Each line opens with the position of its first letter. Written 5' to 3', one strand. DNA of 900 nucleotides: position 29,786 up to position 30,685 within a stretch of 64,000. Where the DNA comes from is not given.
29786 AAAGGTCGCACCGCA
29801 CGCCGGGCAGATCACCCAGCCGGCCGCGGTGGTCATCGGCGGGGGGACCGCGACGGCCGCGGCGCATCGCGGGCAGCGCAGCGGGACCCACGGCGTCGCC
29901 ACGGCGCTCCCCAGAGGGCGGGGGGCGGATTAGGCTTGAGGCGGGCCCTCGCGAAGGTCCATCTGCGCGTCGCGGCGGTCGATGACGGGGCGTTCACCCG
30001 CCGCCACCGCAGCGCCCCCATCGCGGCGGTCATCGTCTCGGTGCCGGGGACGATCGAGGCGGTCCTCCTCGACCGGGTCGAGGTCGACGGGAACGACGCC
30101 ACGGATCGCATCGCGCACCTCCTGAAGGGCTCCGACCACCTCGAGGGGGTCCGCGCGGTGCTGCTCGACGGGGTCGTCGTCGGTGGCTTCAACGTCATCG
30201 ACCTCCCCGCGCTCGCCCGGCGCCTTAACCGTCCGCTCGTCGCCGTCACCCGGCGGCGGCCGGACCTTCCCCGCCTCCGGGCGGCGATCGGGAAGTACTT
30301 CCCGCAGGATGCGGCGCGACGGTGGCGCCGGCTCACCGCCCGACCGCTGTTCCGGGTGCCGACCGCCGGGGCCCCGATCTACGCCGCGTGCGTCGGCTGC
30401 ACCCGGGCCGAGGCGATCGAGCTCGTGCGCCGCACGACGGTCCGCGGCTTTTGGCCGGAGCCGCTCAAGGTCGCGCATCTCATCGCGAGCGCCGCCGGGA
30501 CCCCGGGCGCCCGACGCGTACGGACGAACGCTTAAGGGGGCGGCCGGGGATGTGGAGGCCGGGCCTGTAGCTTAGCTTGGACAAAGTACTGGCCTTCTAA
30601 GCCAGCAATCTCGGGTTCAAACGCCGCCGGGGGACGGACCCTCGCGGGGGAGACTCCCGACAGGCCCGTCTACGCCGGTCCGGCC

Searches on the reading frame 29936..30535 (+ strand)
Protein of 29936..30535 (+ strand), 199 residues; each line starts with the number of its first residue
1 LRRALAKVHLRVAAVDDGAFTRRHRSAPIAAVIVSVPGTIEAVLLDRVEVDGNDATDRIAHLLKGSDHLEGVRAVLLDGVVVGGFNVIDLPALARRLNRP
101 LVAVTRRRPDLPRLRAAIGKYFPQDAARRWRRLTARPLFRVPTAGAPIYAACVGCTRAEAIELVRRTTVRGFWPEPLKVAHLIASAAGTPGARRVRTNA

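Call 7: search_protein_families(library=pfam, proteins=[window:29936-30535:+])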
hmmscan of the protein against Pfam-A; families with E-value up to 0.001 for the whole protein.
window:29936-30535:+ (199 aa): 1 family
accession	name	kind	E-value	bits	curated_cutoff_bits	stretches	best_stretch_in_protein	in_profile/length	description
PF01949.23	Endo_dU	-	5.3e-50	169.8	32.7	1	10-187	3-181/182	Endonuclease dU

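Call 8: find_encoding_contigs(protein=window:29936-30535:+, flank=3000, max_places=10)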
Protein window:29936-30535:+ (199 aa): 6 contigs read that carry it; 6 places shown.
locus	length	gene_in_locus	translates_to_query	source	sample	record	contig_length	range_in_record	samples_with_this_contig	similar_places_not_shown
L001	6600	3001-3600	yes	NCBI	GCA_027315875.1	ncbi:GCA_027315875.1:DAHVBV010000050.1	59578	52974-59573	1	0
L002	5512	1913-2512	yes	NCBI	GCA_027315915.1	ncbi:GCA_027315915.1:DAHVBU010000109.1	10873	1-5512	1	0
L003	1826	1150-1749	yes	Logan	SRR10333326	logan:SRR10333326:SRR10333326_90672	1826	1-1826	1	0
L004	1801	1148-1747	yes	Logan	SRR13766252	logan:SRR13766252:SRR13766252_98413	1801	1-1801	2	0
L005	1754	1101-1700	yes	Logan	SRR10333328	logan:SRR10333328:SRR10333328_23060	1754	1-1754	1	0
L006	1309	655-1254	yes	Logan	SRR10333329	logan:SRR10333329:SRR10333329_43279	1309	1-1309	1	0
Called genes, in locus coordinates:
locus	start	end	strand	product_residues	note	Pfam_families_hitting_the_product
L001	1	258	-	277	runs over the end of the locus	PF00573:Ribosomal_L4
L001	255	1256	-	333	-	PF00297:Ribosomal_L3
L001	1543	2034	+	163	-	PF09969:DUF2203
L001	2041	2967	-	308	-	PF13620:CarboxypepD_reg, PF13715:CarbopepD_reg_2 (weak)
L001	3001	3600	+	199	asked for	PF01949:Endo_dU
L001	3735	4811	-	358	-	-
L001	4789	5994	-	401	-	PF13439:Glyco_transf_4, PF13579:Glyco_trans_4_4, PF20706:GT4-conflict (weak), PF00534:Glycos_transf_1, PF13692:Glyco_trans_1_4, PF13524:Glyco_trans_1_2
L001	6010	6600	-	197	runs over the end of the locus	?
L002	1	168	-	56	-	?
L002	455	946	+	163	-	PF09969:DUF2203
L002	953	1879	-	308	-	PF13620:CarboxypepD_reg, PF13715:CarbopepD_reg_2 (weak)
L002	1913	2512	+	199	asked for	PF01949:Endo_dU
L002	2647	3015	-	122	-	-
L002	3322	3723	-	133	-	-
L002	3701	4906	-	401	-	PF13439:Glyco_transf_4, PF13579:Glyco_trans_4_4, PF20706:GT4-conflict (weak), PF00534:Glycos_transf_1, PF13692:Glyco_trans_1_4, PF13524:Glyco_trans_1_2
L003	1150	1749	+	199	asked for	PF01949:Endo_dU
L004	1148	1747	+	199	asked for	PF01949:Endo_dU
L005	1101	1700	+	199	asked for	PF01949:Endo_dU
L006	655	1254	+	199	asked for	PF01949:Endo_dU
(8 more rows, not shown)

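Call 11: find_homologous_proteins(query=window:29936-30535:+)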
Query window:29936-30535:+ (199 aa): 401 proteins with E <= 0.001 among 3848 candidates; the best 120 are listed.
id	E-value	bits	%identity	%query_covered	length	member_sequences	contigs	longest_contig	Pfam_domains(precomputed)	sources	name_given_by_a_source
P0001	9.6e-122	422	100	100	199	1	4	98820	PF01949.24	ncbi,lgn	-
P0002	3.2e-97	342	82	100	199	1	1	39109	PF01949.24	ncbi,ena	-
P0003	7.2e-86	305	77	92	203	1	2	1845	PF01949.24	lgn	-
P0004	1.2e-77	278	69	97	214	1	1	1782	PF01949.24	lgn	-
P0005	5.7e-70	253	64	95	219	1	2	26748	PF01949.24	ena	-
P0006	3.7e-69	250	61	99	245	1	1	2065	PF01949.24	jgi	jgi:uncharacterized protein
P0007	4.4e-69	250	62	95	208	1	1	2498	PF01949.24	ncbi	-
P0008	7.0e-69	249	66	88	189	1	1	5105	PF01949.24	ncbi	-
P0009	2.5e-68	247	62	95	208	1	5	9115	PF01949.24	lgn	-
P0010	3.3e-68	247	62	98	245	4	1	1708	PF01949.24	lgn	-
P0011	4.6e-68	247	62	97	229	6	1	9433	PF01949.24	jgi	jgi:uncharacterized protein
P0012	6.9e-68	246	62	99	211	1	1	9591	PF01949.24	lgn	-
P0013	8.0e-68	246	62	97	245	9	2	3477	PF01949.24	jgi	-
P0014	9.2e-68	246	65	93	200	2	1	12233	PF01949.24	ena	-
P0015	9.2e-68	246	62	95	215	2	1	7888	PF01949.24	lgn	-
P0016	2.7e-67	244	65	94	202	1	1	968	PF01949.24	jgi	jgi:endonuclease V-like protein UPF0215 family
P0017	3.1e-67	244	65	94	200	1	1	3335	PF01949.24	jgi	jgi:uncharacterized protein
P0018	3.5e-67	244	61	95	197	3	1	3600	PF01949.24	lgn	-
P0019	7.5e-67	243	63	95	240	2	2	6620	PF01949.24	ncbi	-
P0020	7.9e-67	243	60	97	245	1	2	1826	PF01949.24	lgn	-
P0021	1.3e-66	242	63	95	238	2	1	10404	PF01949.24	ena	-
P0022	1.3e-66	242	63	91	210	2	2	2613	PF01949.24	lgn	-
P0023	1.4e-66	242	61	94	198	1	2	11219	PF01949.24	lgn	-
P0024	1.8e-66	241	62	90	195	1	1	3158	PF01949.24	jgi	jgi:endonuclease V-like protein UPF0215 family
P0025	1.9e-66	241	59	95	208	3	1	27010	PF01949.24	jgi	-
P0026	1.9e-66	241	62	98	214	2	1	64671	PF01949.24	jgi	-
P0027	1.9e-66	241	61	98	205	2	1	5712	PF01949.24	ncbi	-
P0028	2.0e-66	241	63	94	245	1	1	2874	PF01949.24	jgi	jgi:uncharacterized protein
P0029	2.3e-66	241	63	95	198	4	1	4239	PF01949.24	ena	-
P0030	3.0e-66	241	60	97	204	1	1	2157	PF01949.24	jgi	jgi:uncharacterized protein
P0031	4.0e-66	240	61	94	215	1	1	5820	PF01949.24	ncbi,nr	ncbi:MAG: DUF99 family protein [Thermoplasmata archaeon]|nr:DUF99 family protein [Thermoplasmata arc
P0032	4.4e-66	240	59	95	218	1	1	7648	PF01949.24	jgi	jgi:endonuclease V-like protein UPF0215 family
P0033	4.5e-66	240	65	95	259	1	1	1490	PF01949.24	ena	-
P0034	5.9e-66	240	66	90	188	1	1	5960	PF01949.24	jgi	jgi:uncharacterized protein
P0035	8.7e-66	239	61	93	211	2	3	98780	PF01949.24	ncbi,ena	-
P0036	9.4e-66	239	61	94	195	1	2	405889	PF01949.24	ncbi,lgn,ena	-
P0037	1.3e-65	239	58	92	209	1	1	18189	PF01949.24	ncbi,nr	ncbi:MAG: DUF99 family protein [Thermoplasmata archaeon]|nr:DUF99 family protein [Thermoplasmata arc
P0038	1.8e-65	238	65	88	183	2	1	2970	PF01949.24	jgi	jgi:uncharacterized protein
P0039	3.1e-65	237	63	94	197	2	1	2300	PF01949.24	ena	-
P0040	4.3e-65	237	62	99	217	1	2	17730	PF01949.24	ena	-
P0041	5.3e-65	237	61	94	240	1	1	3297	PF01949.24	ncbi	-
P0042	7.6e-65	236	61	97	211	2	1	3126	PF01949.24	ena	-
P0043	8.2e-65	236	61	93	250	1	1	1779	PF01949.24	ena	-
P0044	1.0e-64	236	61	95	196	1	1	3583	PF01949.24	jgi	jgi:uncharacterized protein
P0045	2.0e-64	235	64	92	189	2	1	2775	PF01949.24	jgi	jgi:uncharacterized protein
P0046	2.9e-64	234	60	97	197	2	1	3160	PF01949.24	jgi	-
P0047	2.9e-64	234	64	97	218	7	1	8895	PF01949.24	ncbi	-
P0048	3.2e-64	234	61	95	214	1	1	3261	PF01949.24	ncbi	-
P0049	3.4e-64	234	58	94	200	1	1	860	PF01949.24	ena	-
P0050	3.5e-64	234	62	93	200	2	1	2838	PF01949.24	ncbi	-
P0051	4.8e-64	233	62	96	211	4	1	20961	PF01949.24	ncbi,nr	ncbi:MAG TPA: DUF99 family protein [Thermoplasmata archaeon]|nr:DUF99 family protein [Thermoplasmata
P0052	5.6e-64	233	61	93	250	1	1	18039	PF01949.24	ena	-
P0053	7.4e-64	233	60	97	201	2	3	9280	PF01949.24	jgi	-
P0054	7.5e-64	233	56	92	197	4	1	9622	PF01949.24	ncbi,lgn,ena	ncbi:MAG: DUF99 family protein [Thermoplasmata archaeon]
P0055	8.5e-64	233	59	98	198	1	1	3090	PF01949.24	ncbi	-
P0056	1.1e-63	232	62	93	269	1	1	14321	PF01949.24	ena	-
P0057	1.2e-63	232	62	93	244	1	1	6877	PF01949.24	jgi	jgi:uncharacterized protein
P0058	1.3e-63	232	64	93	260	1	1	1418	PF01949.24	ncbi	-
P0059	1.9e-63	231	63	87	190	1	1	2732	PF01949.24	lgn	-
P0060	2.0e-63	231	60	91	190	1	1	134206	PF01949.24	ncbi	ncbi:MAG: DUF99 family protein [Thermoplasmata archaeon]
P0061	2.6e-63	231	62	92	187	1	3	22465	PF01949.24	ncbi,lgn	-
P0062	3.2e-63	231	59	94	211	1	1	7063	PF01949.24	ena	-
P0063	4.0e-63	230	57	95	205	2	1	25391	PF01949.24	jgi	jgi:endonuclease V-like protein UPF0215 family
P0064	4.5e-63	230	62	94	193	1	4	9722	PF01949.24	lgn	-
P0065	5.9e-63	230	61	94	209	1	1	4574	PF01949.24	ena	-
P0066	6.3e-63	230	61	97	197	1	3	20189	PF01949.24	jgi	jgi:uncharacterized protein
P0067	6.8e-63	230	60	97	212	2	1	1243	PF01949.24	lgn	-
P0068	9.1e-63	229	63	93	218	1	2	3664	PF01949.24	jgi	jgi:uncharacterized protein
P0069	1.2e-62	229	60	92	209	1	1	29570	PF01949.24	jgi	jgi:uncharacterized protein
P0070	1.2e-62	229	62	87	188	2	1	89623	PF01949.24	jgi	jgi:uncharacterized protein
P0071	1.4e-62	229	60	99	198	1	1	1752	PF01949.24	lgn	-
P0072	1.6e-62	228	61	93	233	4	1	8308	PF01949.24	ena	-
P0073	1.8e-62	228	63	93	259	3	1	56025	PF01949.24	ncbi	-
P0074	2.3e-62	228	62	94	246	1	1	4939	PF01949.24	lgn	-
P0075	2.5e-62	228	62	93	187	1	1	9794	PF01949.24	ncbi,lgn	-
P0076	2.7e-62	228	59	95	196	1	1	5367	PF01949.24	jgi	jgi:uncharacterized protein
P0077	3.2e-62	228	61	99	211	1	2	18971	PF01949.24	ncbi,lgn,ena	-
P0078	3.3e-62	227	60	94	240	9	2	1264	PF01949.24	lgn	-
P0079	3.7e-62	227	60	93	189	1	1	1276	PF01949.24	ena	-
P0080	5.1e-62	227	60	88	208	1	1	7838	PF01949.24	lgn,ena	-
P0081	5.4e-62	227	61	98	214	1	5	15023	PF01949.24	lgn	-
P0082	5.9e-62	227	62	93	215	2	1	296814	PF01949.24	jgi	jgi:uncharacterized protein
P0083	6.8e-62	226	58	95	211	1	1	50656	PF01949.24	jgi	jgi:uncharacterized protein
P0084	7.3e-62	226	56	100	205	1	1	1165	PF01949.24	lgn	-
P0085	1.1e-61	226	63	96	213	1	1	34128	PF01949.24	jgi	jgi:uncharacterized protein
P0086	1.6e-61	225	61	90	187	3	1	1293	PF01949.24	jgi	-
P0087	1.7e-61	225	62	93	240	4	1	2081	PF01949.24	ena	-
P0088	2.3e-61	225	62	93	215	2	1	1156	PF01949.24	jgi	jgi:uncharacterized protein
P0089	3.0e-61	224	59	97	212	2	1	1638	PF01949.24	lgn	-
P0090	3.0e-61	224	59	94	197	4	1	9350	PF01949.24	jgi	jgi:uncharacterized protein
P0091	3.1e-61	224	61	95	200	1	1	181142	PF01949.24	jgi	jgi:uncharacterized protein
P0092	3.2e-61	224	60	94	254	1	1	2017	PF01949.24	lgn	-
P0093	3.2e-61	224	58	97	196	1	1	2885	PF01949.24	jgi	jgi:uncharacterized protein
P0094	3.7e-61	224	61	91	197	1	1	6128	PF01949.24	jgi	jgi:hypothetical protein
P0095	4.3e-61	224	60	94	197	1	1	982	PF01949.24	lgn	-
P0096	4.6e-61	224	63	90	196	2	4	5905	PF01949.24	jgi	jgi:endonuclease V-like protein UPF0215 family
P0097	4.9e-61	224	60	91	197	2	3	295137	PF01949.24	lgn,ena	-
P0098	5.0e-61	224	59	95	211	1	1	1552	PF01949.24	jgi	jgi:uncharacterized protein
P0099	5.4e-61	224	60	91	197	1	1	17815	PF01949.24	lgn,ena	-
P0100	5.8e-61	223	61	93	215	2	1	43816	PF01949.24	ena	-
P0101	6.9e-61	223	63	93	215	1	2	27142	PF01949.24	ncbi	-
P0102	7.1e-61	223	59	96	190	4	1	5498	PF01949.24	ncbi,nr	ncbi:MAG: DUF99 family protein [Thermoplasmata archaeon]|nr:DUF99 family protein [Thermoplasmata arc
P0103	7.8e-61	223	61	94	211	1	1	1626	PF01949.24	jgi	jgi:uncharacterized protein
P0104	8.2e-61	223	58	98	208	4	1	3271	PF01949.24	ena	-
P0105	8.2e-61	223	64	88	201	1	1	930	PF01949.24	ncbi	-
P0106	8.3e-61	223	58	94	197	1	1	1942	PF01949.24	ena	-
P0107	9.3e-61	223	62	87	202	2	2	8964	PF01949.24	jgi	jgi:uncharacterized protein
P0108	1.0e-60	223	62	87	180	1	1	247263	PF01949.24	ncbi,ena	-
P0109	1.1e-60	223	60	88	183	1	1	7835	PF01949.24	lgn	-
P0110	1.2e-60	222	63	89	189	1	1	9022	PF01949.24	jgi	jgi:endonuclease V-like protein UPF0215 family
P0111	1.2e-60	222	61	92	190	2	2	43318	PF01949.24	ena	-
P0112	1.3e-60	222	55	96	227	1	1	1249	PF01949.24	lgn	-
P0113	1.6e-60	222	62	86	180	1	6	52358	PF01949.24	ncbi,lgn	-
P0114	1.6e-60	222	57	95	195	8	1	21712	PF01949.24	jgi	jgi:uncharacterized protein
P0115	1.9e-60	222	58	98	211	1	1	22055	PF01949.24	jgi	jgi:endonuclease V-like protein UPF0215 family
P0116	2.0e-60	222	59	97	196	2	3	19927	PF01949.24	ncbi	-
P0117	2.5e-60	221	58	99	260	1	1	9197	PF01949.24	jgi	jgi:uncharacterized protein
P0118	2.8e-60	221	61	93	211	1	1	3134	PF01949.24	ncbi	ncbi:MAG: DUF99 family protein [Thermoplasmata archaeon]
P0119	3.0e-60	221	59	97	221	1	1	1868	PF01949.24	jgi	jgi:uncharacterized protein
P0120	4.9e-60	220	59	97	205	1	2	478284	PF01949.24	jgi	jgi:uncharacterized protein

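Call 12: find_encoding_contigs(protein=P0002, flank=2000, max_places=4)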
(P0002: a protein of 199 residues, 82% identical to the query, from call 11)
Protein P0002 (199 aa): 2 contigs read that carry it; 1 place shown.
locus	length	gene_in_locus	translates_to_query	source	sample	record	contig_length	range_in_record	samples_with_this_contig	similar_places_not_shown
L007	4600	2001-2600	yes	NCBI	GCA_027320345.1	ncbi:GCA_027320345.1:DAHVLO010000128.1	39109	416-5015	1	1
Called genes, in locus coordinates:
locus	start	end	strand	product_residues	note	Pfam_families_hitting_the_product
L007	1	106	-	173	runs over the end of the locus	?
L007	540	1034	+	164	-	PF09969:DUF2203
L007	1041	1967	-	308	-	PF13620:CarboxypepD_reg, PF13715:CarbopepD_reg_2 (weak)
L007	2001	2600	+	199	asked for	PF01949:Endo_dU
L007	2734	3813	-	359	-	-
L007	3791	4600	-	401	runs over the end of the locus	PF20706:GT4-conflict (weak), PF13439:Glyco_transf_4, PF13579:Glyco_trans_4_4, PF00534:Glycos_transf_1, PF13692:Glyco_trans_1_4, PF13524:Glyco_trans_1_2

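Call 13: find_encoding_contigs(protein=P0005, flank=2000, max_places=4)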
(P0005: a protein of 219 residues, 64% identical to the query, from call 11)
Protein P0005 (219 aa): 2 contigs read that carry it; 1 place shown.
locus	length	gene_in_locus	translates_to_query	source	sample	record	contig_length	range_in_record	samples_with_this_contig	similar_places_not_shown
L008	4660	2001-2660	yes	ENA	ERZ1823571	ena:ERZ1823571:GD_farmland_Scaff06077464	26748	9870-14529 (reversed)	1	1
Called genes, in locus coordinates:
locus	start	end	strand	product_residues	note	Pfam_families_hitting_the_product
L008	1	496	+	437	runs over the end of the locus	PF00291:PALP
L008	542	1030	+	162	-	PF09969:DUF2203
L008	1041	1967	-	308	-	PF13620:CarboxypepD_reg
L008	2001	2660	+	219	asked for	PF01949:Endo_dU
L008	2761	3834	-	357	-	-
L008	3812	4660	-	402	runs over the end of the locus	PF13439:Glyco_transf_4, PF13579:Glyco_trans_4_4, PF20706:GT4-conflict (weak), PF00534:Glycos_transf_1, PF13692:Glyco_trans_1_4, PF13524:Glyco_trans_1_2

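Call 14: find_encoding_contigs(protein=P0036, flank=2000, max_places=4)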
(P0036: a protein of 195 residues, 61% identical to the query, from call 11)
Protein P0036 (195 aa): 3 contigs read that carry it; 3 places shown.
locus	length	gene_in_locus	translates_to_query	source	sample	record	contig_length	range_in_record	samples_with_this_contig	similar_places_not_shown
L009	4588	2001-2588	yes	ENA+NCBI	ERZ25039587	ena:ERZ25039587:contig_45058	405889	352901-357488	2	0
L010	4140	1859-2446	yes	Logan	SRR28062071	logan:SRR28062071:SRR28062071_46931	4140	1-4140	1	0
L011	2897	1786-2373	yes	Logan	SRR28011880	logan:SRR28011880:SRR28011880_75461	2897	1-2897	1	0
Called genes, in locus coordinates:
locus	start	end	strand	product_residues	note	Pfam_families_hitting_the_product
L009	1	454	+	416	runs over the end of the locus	PF00291:PALP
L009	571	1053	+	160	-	PF09969:DUF2203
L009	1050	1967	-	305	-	PF13620:CarboxypepD_reg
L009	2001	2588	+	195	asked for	PF01949:Endo_dU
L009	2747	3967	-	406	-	PF13439:Glyco_transf_4, PF13579:Glyco_trans_4_4, PF20706:GT4-conflict (weak), PF00534:Glycos_transf_1, PF13692:Glyco_trans_1_4, PF13524:Glyco_trans_1_2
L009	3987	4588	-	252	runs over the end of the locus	PF05763:DUF835 (weak)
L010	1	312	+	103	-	?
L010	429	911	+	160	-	PF09969:DUF2203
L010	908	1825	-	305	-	PF13620:CarboxypepD_reg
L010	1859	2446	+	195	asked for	PF01949:Endo_dU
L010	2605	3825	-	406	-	PF13439:Glyco_transf_4, PF13579:Glyco_trans_4_4, PF20706:GT4-conflict (weak), PF00534:Glycos_transf_1, PF13692:Glyco_trans_1_4, PF13524:Glyco_trans_1_2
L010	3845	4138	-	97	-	?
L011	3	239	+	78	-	?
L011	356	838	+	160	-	PF09969:DUF2203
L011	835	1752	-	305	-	PF13620:CarboxypepD_reg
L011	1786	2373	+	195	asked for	PF01949:Endo_dU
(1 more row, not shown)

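Call 19: find_related_loci(query=A1, collection=genome_contigs, flank=1500)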
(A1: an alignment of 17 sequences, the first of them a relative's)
Query A1 (199 aa) in genome_contigs; peptide patterns used: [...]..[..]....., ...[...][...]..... (x = any residue, [..] = any of these).
599 stretches matched a pattern (row limit reached: there are more); 536 encode a relative of the query (tblastn E <= 1e-3); the best 80 are kept; 80 distinct loci.
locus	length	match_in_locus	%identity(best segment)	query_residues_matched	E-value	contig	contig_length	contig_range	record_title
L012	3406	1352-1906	66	1-185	4e-76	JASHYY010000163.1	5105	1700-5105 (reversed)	MAG: Thermoplasmata archaeon isolate JOPF295 JOPF_A14C_contig_164518, whole genome shotgun sequence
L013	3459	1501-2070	63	1-190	3e-71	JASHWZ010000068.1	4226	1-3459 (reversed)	MAG: Thermoplasmata archaeon isolate JOPF244 JOPF_A141_contig_24043, whole genome shotgun sequence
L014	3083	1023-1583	65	1-187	7e-71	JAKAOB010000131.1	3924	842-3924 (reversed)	MAG: Thermoplasmata archaeon isolate YF1.bin107 NODE_34020_length_3924_cov_1.215433, whole genome shotgun sequence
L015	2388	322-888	63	1-189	6e-71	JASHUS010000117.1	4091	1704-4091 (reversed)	MAG: Thermoplasmata archaeon isolate JOPF185 JOPF_A06C_contig_151385, whole genome shotgun sequence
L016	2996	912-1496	63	1-196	3e-70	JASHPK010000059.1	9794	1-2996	MAG: Thermoplasmata archaeon isolate JOPF047 JOPF_A10C_contig_299041, whole genome shotgun sequence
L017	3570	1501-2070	63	1-190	5e-70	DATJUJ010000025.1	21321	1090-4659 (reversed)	MAG TPA_asm: Thermoplasmata archaeon isolate SMAG_U15043 k141_4545360, whole genome shotgun sequence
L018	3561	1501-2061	60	1-187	1e-68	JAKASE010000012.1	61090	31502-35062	MAG: Thermoplasmata archaeon isolate YP1.bin27 NODE_462_length_61090_cov_16.462280, whole genome shotgun sequence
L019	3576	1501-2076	63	1-192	8e-69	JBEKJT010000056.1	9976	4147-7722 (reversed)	MAG: Thermoplasmata archaeon isolate SPRUCE 32 SPRUCE_32_56, whole genome shotgun sequence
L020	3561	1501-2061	60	1-187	8e-69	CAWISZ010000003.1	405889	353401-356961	MAG: uncultured Thermoplasmata archaeon isolate MFD09222.bin.1.49 genome assembly, contig: contig_45058, whole genome sh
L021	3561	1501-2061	61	1-187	2e-68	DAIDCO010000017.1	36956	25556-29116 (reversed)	MAG TPA_asm: bacterium isolate clean3188 NODE_17_length_36956_cov_8.930828, whole genome shotgun sequence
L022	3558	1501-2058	61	1-186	3e-68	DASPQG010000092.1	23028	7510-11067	MAG TPA_asm: Thermoplasmata archaeon isolate SMAG_U12193 k141_991308, whole genome shotgun sequence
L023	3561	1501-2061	59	1-187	3e-68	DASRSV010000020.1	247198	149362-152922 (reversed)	MAG TPA_asm: Thermoplasmata archaeon isolate SMAG_U6321 k141_642692, whole genome shotgun sequence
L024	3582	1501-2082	61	1-194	2e-67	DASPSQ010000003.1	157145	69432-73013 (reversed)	MAG TPA_asm: Thermoplasmata archaeon isolate SMAG_U12255 k141_1483886, whole genome shotgun sequence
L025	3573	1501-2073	61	1-194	9e-68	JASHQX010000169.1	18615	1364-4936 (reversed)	MAG: Thermoplasmata archaeon isolate JOPF086 JOPF_NEAR_contig_1301953, whole genome shotgun sequence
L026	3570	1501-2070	62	1-190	8e-68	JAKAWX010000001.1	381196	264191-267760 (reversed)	MAG: Thermoplasmata archaeon isolate YP4.bin89 NODE_13_length_381196_cov_4.217181, whole genome shotgun sequence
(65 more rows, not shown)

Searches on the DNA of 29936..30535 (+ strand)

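Call 25: search_rna_families(sources=[L032, L053, L081], threshold=evalue, max_evalue=1, show_alignments=4)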
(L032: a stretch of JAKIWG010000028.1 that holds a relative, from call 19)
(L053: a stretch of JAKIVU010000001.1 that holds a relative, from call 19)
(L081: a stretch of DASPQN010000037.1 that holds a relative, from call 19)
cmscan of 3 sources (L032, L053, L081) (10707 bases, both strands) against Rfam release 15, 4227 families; matches with E-value up to 1: 1.
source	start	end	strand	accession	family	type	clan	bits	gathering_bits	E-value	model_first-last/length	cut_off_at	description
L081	1540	1609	+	RF03207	mir-3960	Gene; miRNA;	-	28.2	73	0.92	1-73/73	no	mir-3960 microRNA precursor family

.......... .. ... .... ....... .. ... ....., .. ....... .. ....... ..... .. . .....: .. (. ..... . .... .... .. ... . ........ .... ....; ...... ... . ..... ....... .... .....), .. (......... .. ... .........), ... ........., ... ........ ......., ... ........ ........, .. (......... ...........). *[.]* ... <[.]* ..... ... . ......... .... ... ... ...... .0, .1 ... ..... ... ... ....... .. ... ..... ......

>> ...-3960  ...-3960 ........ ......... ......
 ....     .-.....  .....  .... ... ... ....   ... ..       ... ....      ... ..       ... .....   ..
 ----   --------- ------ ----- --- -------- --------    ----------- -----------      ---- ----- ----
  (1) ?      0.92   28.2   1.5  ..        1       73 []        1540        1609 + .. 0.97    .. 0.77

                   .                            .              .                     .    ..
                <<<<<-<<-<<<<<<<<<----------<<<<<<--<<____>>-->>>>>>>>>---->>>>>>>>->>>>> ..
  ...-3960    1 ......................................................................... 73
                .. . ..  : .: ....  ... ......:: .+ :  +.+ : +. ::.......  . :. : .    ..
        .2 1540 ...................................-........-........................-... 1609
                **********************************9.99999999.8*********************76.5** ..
